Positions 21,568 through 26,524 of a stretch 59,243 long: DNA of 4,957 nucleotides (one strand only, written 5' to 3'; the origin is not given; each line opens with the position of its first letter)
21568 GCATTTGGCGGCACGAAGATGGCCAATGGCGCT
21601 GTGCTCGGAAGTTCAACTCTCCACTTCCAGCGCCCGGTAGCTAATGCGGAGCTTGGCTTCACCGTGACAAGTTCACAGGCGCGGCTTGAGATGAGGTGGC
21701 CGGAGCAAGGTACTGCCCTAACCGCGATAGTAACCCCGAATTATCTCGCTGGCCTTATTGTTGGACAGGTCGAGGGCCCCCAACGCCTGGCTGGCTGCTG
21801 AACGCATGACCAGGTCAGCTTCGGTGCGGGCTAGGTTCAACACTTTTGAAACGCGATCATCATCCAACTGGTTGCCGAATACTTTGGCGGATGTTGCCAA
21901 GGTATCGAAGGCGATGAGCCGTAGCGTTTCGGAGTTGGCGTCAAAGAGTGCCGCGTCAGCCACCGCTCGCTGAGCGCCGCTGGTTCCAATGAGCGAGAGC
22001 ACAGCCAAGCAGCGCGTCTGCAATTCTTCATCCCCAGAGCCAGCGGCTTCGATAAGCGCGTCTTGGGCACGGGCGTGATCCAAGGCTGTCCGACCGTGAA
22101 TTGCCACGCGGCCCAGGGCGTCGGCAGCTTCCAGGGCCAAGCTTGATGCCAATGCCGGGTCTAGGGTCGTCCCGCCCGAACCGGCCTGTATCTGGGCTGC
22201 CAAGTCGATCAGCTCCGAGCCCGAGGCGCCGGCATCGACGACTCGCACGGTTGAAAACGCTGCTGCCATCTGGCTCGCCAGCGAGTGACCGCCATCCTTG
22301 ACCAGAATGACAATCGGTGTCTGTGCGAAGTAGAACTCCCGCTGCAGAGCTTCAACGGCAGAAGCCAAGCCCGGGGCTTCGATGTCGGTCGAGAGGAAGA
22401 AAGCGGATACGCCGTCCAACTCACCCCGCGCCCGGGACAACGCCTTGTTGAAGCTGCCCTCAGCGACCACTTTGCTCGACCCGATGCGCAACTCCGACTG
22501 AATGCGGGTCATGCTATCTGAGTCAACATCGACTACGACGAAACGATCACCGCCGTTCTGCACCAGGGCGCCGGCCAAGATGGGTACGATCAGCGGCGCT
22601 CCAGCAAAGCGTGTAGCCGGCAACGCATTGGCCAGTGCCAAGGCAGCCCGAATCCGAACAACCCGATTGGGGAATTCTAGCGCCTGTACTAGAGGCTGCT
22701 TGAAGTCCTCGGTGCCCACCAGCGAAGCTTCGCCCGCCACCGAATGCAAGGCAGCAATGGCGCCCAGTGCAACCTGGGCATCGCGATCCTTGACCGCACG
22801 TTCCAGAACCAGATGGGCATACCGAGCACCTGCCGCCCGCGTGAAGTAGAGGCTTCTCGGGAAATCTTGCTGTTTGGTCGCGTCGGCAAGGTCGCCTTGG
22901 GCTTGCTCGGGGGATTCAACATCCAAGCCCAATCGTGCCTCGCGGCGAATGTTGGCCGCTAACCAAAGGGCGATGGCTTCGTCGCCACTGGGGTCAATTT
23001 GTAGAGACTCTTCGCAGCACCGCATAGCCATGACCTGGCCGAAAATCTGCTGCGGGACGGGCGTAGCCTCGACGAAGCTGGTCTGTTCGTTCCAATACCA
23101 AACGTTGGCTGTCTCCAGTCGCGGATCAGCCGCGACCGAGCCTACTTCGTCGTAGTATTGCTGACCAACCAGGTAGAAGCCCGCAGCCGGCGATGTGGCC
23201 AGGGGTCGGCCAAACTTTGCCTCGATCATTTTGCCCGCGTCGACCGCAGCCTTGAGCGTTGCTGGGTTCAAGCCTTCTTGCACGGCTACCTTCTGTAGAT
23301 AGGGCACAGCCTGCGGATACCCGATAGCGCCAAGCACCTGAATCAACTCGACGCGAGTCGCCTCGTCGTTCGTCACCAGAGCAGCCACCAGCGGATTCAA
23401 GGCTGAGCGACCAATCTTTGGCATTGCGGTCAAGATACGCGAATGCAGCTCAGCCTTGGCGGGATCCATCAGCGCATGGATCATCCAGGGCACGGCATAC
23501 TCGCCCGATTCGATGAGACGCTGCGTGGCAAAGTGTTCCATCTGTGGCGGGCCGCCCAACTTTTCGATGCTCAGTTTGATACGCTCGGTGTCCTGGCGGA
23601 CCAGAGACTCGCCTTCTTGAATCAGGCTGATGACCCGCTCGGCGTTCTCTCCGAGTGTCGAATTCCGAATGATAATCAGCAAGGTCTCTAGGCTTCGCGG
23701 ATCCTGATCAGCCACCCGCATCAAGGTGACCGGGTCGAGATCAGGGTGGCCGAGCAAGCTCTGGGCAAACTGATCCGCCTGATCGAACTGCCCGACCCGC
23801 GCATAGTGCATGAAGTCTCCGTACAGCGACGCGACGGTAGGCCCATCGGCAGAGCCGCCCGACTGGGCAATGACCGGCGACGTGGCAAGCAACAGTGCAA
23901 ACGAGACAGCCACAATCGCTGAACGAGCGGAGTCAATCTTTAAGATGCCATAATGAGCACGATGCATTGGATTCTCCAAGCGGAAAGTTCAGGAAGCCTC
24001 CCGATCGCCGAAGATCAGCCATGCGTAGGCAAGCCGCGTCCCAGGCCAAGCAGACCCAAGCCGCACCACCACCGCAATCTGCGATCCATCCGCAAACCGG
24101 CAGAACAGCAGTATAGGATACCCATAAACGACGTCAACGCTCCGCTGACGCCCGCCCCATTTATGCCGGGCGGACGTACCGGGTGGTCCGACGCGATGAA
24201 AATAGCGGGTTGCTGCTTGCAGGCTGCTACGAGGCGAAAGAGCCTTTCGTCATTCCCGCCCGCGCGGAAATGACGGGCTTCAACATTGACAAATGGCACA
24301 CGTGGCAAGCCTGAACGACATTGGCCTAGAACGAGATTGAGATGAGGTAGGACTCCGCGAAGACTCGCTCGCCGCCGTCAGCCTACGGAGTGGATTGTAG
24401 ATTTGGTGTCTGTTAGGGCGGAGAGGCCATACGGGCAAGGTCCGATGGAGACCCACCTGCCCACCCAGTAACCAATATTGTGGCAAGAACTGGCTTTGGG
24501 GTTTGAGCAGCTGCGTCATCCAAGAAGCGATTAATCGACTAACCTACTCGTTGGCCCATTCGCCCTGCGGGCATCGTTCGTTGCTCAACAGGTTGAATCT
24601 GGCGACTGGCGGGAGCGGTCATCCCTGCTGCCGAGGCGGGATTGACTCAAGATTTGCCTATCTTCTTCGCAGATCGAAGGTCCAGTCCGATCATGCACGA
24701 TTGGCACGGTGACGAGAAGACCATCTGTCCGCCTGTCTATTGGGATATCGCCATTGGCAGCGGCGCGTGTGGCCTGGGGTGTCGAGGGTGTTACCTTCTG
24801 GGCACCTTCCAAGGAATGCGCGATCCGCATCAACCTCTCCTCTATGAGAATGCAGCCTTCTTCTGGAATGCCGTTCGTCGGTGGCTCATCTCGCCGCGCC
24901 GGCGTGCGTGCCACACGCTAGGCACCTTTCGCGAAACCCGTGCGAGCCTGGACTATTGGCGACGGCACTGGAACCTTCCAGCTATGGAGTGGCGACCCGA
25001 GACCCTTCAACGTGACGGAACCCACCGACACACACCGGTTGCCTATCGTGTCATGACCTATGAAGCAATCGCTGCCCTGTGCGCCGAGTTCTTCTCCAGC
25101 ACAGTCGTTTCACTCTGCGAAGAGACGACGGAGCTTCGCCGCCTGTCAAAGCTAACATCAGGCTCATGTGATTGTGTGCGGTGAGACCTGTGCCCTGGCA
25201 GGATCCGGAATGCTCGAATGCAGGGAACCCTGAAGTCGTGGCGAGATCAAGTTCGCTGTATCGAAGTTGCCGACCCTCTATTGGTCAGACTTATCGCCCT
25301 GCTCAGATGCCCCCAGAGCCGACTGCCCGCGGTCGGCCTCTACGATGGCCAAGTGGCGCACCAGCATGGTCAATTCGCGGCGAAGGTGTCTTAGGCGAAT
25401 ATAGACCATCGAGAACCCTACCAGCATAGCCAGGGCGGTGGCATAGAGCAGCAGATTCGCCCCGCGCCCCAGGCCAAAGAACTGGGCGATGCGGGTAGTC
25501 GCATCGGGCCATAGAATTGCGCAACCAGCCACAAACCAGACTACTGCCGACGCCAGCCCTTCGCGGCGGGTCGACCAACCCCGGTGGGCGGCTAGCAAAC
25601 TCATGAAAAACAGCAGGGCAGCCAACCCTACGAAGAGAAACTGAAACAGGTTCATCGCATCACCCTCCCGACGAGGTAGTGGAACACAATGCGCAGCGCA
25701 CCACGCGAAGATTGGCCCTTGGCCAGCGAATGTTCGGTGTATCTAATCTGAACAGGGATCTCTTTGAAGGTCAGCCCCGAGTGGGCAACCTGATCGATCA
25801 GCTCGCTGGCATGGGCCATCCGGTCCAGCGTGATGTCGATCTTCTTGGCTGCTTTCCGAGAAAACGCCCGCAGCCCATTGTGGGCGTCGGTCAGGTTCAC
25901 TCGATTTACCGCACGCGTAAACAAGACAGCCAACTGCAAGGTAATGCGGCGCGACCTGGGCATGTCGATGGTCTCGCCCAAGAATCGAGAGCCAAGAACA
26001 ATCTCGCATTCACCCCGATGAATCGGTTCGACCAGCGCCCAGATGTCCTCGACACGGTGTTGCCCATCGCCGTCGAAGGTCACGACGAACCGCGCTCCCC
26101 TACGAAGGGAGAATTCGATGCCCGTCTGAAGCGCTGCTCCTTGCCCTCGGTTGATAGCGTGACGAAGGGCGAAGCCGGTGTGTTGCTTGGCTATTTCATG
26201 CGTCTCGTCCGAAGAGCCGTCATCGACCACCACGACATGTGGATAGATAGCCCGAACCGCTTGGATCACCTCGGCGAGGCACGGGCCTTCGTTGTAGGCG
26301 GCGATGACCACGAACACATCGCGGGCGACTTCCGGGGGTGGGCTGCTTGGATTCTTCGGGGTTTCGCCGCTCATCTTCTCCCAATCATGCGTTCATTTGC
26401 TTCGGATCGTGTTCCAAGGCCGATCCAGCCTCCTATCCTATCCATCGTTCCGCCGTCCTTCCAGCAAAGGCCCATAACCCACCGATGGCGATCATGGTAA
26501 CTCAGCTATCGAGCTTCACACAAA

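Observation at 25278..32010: Candidate TMTC-type protein O-glycosylation system: Dol-P-Man-synthase-like GT2 + DUF2304, divergent from a GT-C(PMT/TMTC-like)-TPR fusion, a second membrane GT2 and a large polytopic membrane protein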

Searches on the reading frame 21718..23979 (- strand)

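Call 56: search_protein_families(library=pfam, proteins=[window:21718-23979:-], max_evalue=0.001)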
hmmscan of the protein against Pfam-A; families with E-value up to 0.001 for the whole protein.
window:21718-23979:- (753 aa): 1 family
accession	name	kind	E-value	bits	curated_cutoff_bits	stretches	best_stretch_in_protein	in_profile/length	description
PF13646.12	HEAT_2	-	1.1e-12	48.5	27.7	1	164-232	2-71/88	HEAT repeats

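Call 89: search_protein_families(library=ncbifam, proteins=[window:21718-23979:-], max_evalue=0.01)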
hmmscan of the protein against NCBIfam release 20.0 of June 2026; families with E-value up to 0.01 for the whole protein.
window:21718-23979:- (753 aa): 0 families

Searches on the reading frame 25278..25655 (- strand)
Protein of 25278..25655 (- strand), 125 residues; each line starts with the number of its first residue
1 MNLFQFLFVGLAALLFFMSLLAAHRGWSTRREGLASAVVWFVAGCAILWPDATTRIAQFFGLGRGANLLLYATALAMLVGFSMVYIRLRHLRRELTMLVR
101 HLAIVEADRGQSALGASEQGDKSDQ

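Call 3: search_protein_families(library=pfam, proteins=[window:25278-25655:-], max_evalue=0.01)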
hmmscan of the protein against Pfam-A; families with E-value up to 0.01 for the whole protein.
window:25278-25655:- (125 aa): 1 family
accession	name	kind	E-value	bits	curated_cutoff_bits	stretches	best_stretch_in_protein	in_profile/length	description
PF10066.14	DUF2304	-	4.1e-16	59.6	25.5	1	4-107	2-105/106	Uncharacterized conserved protein (DUF2304)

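Call 4: search_protein_families(library=ncbifam, proteins=[window:25278-25655:-], max_evalue=0.01)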
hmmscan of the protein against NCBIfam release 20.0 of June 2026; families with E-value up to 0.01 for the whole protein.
window:25278-25655:- (125 aa): 0 families

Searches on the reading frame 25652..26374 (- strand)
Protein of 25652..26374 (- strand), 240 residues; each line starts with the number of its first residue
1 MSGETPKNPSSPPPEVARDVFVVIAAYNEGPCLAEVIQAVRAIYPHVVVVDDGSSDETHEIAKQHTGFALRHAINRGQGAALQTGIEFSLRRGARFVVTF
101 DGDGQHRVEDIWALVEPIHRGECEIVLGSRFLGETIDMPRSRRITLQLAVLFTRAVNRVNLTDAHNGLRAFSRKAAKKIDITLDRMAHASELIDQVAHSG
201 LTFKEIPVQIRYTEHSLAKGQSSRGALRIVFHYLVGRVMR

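Call 3: search_protein_families(library=pfam, proteins=[window:25652-26374:-], max_evalue=0.01)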
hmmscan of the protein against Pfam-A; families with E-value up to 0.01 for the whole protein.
window:25652-26374:- (240 aa): 3 families
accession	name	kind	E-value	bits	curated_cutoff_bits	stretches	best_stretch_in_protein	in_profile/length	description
PF00535.33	Glycos_transf_2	-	4.4e-23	82.5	23.3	1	22-179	2-167/168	Glycosyl transferase family 2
PF13704.12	Glyco_tranf_2_4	-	0.0001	23.1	27.5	1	28-103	2-81/98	Glycosyl transferase family 2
PF13641.12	Glyco_tranf_2_3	-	0.004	17.6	27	1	20-64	3-50/230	Glycosyltransferase like family 2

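Call 4: search_protein_families(library=ncbifam, proteins=[window:25652-26374:-], max_evalue=0.01)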
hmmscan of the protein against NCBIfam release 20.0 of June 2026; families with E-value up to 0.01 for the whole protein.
window:25652-26374:- (240 aa): 16 families
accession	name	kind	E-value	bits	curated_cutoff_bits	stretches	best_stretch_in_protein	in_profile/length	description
NF058614.1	PPMAGASynPpgS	equivalog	5.5e-67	225.5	370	1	19-239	1-225/226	polyprenyl-phospho-N-acetylgalactosaminyl synthase PpgS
TIGR04182.1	glyco_TIGR04182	equivalog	1.7e-24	86.7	325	1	19-212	1-192/293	S-layer glycoprotein N-glycosyltransferase AglJ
NF041391.1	DPhHxTase_Halo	equivalog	4e-15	55.4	375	1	25-210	2-183/213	dolichyl-phosphate hexose transferase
TIGR03937.1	PgaC_IcaA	equivalog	1.2e-08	34.3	422.3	1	15-104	42-136/407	poly-beta-1,6-N-acetyl-D-glucosamine synthase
NF041875.1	EPS_EpsD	equivalog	2.7e-08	33.6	370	1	22-128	3-114/325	exopolysaccharide biosynthesis glycosyltransferase EpsD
NF047588.1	GlcsyltransPgfSStrep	equivalog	1.1e-07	31.4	500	1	33-186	23-173/308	glycosyltransferase PgfS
TIGR03965.1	mycofact_glyco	equivalog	5.6e-07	28.8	280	1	12-89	69-153/467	mycofactocin biosynthesis glycosyltransferase MftF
TIGR03469.1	HpnB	hypoth_equivalog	1.7e-06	27.3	379.25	1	13-126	39-168/386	hopene-associated glycosyltransferase HpnB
NF007986.1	PRK10714.1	equivalog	2.3e-06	26.8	529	1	18-185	6-178/316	undecaprenyl-phosphate 4-deoxy-4-formamido-L-arabinose transferase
TIGR04283.1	glyco_like_mftF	equivalog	2.4e-06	27.3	182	1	22-87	3-69/221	TIGR04283 family arsenosugar biosynthesis glycosyltransferase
TIGR01556.1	rhamnosyltran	subfamily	9.5e-05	21.7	200.55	1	33-131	10-112/281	rhamnosyltransferase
NF010496.0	PRK13915.1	equivalog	0.00019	20.6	262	1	18-65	31-84/307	glucosyl-3-phosphoglycerate synthase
NF007482.0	PRK10073.1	equivalog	0.0003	19.9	423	1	19-89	7-84/334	glycosyltransferase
NF047683.1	TeichurnBiosyTuaG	equivalog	0.0022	17.7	400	1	20-110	8-103/252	teichuronic acid biosynthesis protein TuaG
NF038302.1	EPS_HpsE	equivalog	0.0051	15.8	300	1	19-82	2-76/307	hormogonium polysaccharide biosynthesis glycosyltransferase HpsE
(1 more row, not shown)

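Call 49: find_related_loci(query=A4, collection=genome_contigs, flank=8000)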
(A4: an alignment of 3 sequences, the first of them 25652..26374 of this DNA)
Query A4 (240 aa) in genome_contigs; peptide patterns used: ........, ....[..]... (x = any residue, [..] = any of these).
599 stretches matched a pattern (row limit reached: there are more); 564 encode a relative of the query (tblastn E <= 1e-3); the best 80 are kept; 80 distinct loci.
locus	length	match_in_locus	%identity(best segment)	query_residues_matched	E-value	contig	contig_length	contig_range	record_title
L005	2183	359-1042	70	13-240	6e-114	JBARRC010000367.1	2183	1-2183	MAG: Phycisphaerae bacterium isolate MFD13433_ilm_asm_bin31 k127_15506, whole genome shotgun sequence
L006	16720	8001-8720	70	4-239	6e-108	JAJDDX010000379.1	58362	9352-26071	MAG: Phycisphaerae bacterium isolate OFTM243 OFTM243_378, whole genome shotgun sequence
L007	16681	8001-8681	70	14-239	6e-104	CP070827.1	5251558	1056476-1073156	MAG: Phycisphaerales bacterium isolate bin11 chromosome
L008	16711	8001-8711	66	4-240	6e-102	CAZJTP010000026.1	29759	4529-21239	MAG TPA_asm: uncultured Phycisphaeraceae bacterium isolate binchicken_co116_291 genome assembly, contig: NODE_1358_lengt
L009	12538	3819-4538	65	1-239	3e-99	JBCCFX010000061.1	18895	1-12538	MAG: Planctomycetota bacterium isolate P01_B01_bin.3 k141_2743270_length_18895_cov_10.0000, whole genome shotgun sequenc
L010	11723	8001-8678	66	15-240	4e-99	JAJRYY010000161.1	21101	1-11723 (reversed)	MAG: Planctomycetota bacterium isolate Dive96_bin4.107 k141_3610686, whole genome shotgun sequence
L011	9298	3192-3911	61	1-239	2e-95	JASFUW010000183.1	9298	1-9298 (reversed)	MAG: Phycisphaerae bacterium isolate D1105M12metaG_Bin_242 D1105M12metaG_FD_scaffold_758_c1, whole genome shotgun sequen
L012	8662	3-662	66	21-239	4e-94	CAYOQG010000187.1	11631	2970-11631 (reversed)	MAG TPA_asm: uncultured Phycisphaeraceae bacterium isolate SRP323688_co1_276 genome assembly, contig: NODE_8432_length_1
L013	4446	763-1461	64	7-239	2e-92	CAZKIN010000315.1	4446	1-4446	MAG TPA_asm: uncultured Phycisphaeraceae bacterium isolate binchicken_co199_83 genome assembly, contig: NODE_15336_lengt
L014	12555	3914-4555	64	27-240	1e-91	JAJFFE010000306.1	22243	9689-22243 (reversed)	MAG: Planctomycetota bacterium isolate OFTM36 OFTM36_305, whole genome shotgun sequence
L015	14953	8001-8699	58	8-240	1e-90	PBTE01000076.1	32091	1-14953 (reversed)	MAG: Planctomycetaceae bacterium isolate NP69 MHASMcontig_586749, whole genome shotgun sequence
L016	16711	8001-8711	61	7-238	4e-90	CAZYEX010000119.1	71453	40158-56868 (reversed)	MAG TPA_asm: uncultured Phycisphaera sp. isolate binchicken_co165_75 genome assembly, contig: k141_1756126, whole genome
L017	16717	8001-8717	56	1-240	9e-90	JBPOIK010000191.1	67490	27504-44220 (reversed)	MAG: Planctomycetota bacterium isolate MAG_549 c_000000542810, whole genome shotgun sequence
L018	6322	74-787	58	2-240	6e-90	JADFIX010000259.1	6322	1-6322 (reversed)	MAG: Planctomycetota bacterium isolate B3T1B8 B3T1B8_NODE27071, whole genome shotgun sequence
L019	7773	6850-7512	62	20-239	3e-89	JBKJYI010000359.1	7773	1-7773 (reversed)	MAG: Phycisphaerae bacterium isolate swi_bin.202 k127_1224093, whole genome shotgun sequence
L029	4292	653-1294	60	16-229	4e-80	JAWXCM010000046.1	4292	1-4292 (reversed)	MAG: Bryobacteraceae bacterium isolate P2IB.3 k99_181842, whole genome shotgun sequence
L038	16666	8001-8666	51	19-240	2e-71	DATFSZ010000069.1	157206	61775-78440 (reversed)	MAG TPA_asm: Candidatus Binataceae bacterium isolate SMAG_U9397 k141_3234342, whole genome shotgun sequence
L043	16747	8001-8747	48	3-240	4e-70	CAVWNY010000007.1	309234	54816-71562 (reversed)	MAG: uncultured proteobacterium isolate MFD09603.bin.1.288 genome assembly, contig: contig_82295, whole genome shotgun s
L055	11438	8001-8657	48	20-238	1e-67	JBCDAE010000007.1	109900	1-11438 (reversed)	MAG: Pseudomonadota bacterium isolate P01_F01_bin.51 k141_1877584_length_109900_cov_17.3536, whole genome shotgun sequen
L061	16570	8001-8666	53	13-233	6e-67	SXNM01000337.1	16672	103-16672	MAG: Proteobacteria bacterium isolate F1-120-MAGs196 F1-120__c709527, whole genome shotgun sequence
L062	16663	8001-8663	51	20-240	1e-66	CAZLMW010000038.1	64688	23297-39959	MAG TPA_asm: uncultured Enterobacteriaceae bacterium isolate binchicken_co46_896 genome assembly, contig: NODE_699_lengt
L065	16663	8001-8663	53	20-239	1e-66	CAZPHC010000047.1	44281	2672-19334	MAG TPA_asm: uncultured Enterobacteriaceae bacterium isolate SRP319275_co3_164 genome assembly, contig: NODE_1033_length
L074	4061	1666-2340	48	22-240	4e-66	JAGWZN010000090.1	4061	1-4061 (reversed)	MAG: Patescibacteria group bacterium isolate REEB54 contig-150_30253, whole genome shotgun sequence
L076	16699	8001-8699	47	5-240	3e-65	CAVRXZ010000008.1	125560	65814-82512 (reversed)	MAG: uncultured Acidobacteriota bacterium isolate MFD02242.bin.2.305 genome assembly, contig: contig_30259, whole genome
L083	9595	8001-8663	45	21-240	2e-64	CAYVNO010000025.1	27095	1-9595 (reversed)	MAG TPA_asm: uncultured Methanosarcinales archaeon isolate SRP200020_co3_56 genome assembly, contig: NODE_2476_length_27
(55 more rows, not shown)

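Call 61: search_solved_structures(query=window:25652-26374:-, max_evalue=0.001)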
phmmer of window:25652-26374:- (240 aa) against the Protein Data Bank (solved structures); distinct sequences matched with E-value up to 0.001: 1.
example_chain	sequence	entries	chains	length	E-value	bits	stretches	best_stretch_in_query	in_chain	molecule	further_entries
5mlz_A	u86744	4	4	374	3.8e-08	36.4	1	20-222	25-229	Dolichol monophosphate mannose synthase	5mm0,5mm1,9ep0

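Call 86: search_protein_families(library=pfam, proteins=[L061:10156-11616:+, L062:9882-11240:+, L065:8949-11357:+, L083:5961-7970:+, L055:5985-7619:+, L029:1696-3270:+, L043:9073-10734:+, L076:9197-10699:+, L074:238-1575:+, L038:5965-7917:+], max_evalue=0.001)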
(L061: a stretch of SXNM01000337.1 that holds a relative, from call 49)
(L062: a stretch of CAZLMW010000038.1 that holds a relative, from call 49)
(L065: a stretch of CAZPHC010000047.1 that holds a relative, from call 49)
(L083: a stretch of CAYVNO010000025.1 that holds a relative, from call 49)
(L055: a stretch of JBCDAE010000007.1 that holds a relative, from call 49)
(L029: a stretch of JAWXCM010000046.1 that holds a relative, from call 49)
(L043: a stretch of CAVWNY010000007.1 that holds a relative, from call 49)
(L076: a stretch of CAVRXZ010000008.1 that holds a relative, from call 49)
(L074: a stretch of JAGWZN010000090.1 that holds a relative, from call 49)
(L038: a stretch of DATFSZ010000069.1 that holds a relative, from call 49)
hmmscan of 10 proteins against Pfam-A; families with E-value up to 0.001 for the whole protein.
L061:10156-11616:+ (487 aa): 0 families

L062:9882-11240:+ (453 aa): 1 family
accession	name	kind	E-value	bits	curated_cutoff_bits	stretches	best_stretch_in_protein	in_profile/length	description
PF13440.11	Polysacc_synt_3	-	4.7e-09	36.3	23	1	123-366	49-291/293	Polysaccharide biosynthesis protein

L065:8949-11357:+ (803 aa): 0 families

L083:5961-7970:+ (670 aa): 0 families

L055:5985-7619:+ (545 aa): 0 families

L029:1696-3270:+ (525 aa): 1 family
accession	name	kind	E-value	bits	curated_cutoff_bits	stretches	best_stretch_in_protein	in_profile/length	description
PF02366.24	PMT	-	7.6e-11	42.5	22.7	1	105-239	85-230/245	Dolichyl-phosphate-mannose-protein mannosyltransferase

L043:9073-10734:+ (554 aa): 1 family
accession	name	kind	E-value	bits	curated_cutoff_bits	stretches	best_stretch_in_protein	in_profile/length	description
PF13231.12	PMT_2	-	1.4e-06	29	26.1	1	95-249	3-157/160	Dolichyl-phosphate-mannose-protein mannosyltransferase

L076:9197-10699:+ (501 aa): 1 family
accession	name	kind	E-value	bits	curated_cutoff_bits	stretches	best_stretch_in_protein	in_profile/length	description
PF13231.12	PMT_2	-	5.2e-12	46.7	26.1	1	55-210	3-157/160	Dolichyl-phosphate-mannose-protein mannosyltransferase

L074:238-1575:+ (446 aa): 1 family
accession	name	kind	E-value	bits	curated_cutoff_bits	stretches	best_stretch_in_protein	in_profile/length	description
PF04932.20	Wzy_C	-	5.2e-16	59.2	31.7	1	242-378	2-149/149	O-Antigen ligase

L038:5965-7917:+ (651 aa): 0 families
